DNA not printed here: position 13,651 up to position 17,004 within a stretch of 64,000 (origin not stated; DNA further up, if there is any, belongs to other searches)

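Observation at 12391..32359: SusC/SusD importer embedded in a locus of exported D-stereospecific peptidase-type enzymes: candidate utilisation locus for D-amino-acid peptides or peptidoglycan stem peptides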

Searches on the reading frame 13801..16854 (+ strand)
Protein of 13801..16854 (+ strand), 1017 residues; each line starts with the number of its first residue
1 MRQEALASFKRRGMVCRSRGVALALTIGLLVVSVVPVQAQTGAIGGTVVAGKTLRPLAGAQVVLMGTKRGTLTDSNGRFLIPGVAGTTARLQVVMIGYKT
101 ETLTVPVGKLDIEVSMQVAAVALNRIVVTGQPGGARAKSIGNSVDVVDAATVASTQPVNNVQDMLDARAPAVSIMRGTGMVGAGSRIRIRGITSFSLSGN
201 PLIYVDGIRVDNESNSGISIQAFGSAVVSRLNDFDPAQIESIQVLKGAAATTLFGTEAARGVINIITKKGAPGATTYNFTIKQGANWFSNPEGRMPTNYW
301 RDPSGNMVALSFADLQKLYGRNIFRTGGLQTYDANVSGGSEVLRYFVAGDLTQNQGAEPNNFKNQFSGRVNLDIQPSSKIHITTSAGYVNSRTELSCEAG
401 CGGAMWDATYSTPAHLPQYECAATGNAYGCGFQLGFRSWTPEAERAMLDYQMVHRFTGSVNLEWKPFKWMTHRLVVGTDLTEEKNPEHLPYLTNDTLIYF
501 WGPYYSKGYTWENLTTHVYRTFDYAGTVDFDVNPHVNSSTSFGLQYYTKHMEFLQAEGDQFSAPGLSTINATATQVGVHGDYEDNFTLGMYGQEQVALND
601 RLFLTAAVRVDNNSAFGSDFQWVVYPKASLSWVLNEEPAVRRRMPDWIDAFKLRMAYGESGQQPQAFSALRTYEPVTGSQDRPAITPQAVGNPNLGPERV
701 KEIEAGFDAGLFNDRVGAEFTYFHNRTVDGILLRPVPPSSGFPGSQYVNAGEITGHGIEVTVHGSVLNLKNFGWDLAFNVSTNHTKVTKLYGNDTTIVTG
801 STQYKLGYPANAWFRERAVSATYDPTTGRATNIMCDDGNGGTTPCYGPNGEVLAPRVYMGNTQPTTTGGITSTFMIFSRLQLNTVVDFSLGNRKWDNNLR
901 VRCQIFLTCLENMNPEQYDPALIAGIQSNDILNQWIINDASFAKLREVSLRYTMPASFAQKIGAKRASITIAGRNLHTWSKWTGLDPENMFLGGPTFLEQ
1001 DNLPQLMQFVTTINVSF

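Call 5: search_protein_families(library=pfam, proteins=[window:13801-16854:+], max_evalue=0.001)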
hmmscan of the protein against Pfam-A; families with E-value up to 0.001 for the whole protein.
window:13801-16854:+ (1017 aa): 5 families
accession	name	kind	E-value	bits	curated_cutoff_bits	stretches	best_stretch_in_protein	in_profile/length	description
PF00593.30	TonB_dep_Rec_b-barrel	-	2.4e-29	103.9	27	1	436-828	43-397/436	TonB dependent receptor-like, beta-barrel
PF07715.20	Plug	-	3.3e-17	63.4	23.9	1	138-262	3-107/107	TonB-dependent Receptor Plug Domain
PF13715.12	CarbopepD_reg_2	-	1.4e-14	54.3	32.2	1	44-128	1-88/88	CarboxypepD_reg-like domain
PF13620.12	CarboxypepD_reg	-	1.6e-11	44.8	32.3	1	44-108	2-72/82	Carboxypeptidase regulatory-like domain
PF14905.12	OMP_b-brl_3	-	0.00012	21.7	27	1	690-810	208-326/408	Outer membrane protein beta-barrel family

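Call 7: search_protein_families(library=ncbifam, proteins=[window:13801-16854:+], max_evalue=0.00001)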
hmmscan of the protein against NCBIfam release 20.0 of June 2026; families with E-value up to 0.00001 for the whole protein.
window:13801-16854:+ (1017 aa): 15 families
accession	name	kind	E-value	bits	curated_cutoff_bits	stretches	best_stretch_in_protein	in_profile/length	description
TIGR04056.1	OMP_RagA_SusC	subfamily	6.4e-143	478.2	368.25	1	46-1017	5-981/981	SusC/RagA family TonB-linked outer membrane protein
TIGR01785.1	TonB-hemin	subfamily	2.9e-24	85.5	316.85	2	522-785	309-563/677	TonB-dependent heme/hemoglobin receptor family protein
TIGR01786.1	TonB-hemlactrns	subfamily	2.9e-16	59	323.75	2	587-798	392-601/719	TonB-dependent hemoglobin/transferrin/lactoferrin family receptor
NF007926.1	PRK10641.1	equivalog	4.8e-13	48.5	836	1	117-275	21-161/617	TonB-dependent vitamin B12 receptor BtuB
NF010048.1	PRK13524.1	subfamily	4.9e-13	48.4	493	1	118-271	35-179/744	FepA family TonB-dependent siderophore receptor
TIGR01779.1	TonB-B12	equivalog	6.4e-13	48.1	599.7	1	115-285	20-170/614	TonB-dependent vitamin B12 receptor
NF010012.0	PRK13486.1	equivalog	5.2e-11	41.6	924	1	121-300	23-189/696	TonB-dependent receptor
NF010051.0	PRK13528.1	subfamily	1.3e-10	40.2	583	1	143-271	52-175/727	FepA family TonB-dependent siderophore receptor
TIGR04057.1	SusC_RagA_signa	signature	3.5e-10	39.5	46.2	1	239-268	2-31/31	SusC/RagA subfamily TonB-dependent outer membrane receptor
NF050067.1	TonBEntbctnRecCfrA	equivalog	3.6e-10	38.8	1200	1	117-270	20-160/698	TonB-dependent ferric enterobactin receptor CfrA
NF052649.1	TonRcptRhtA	equivalog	7.8e-09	34.3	1100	1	116-272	34-169/744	TonB-dependent siderophore receptor RhtA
NF007478.2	PRK10064.1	equivalog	8.3e-08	30.9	745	1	117-269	22-159/663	catecholate siderophore receptor CirA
NF053590.1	TonB_dep_TOL0244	equivalog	1.1e-07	30.9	645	0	237-271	110-143/604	TOL_0244 family TonB-dependent receptor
NF010010.0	PRK13483.1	equivalog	2.2e-07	29.2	927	0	120-271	30-166/660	ligand-gated channel protein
NF010038.0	PRK13513.1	equivalog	4.6e-07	28.8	942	0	120-271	32-168/659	ligand-gated channel protein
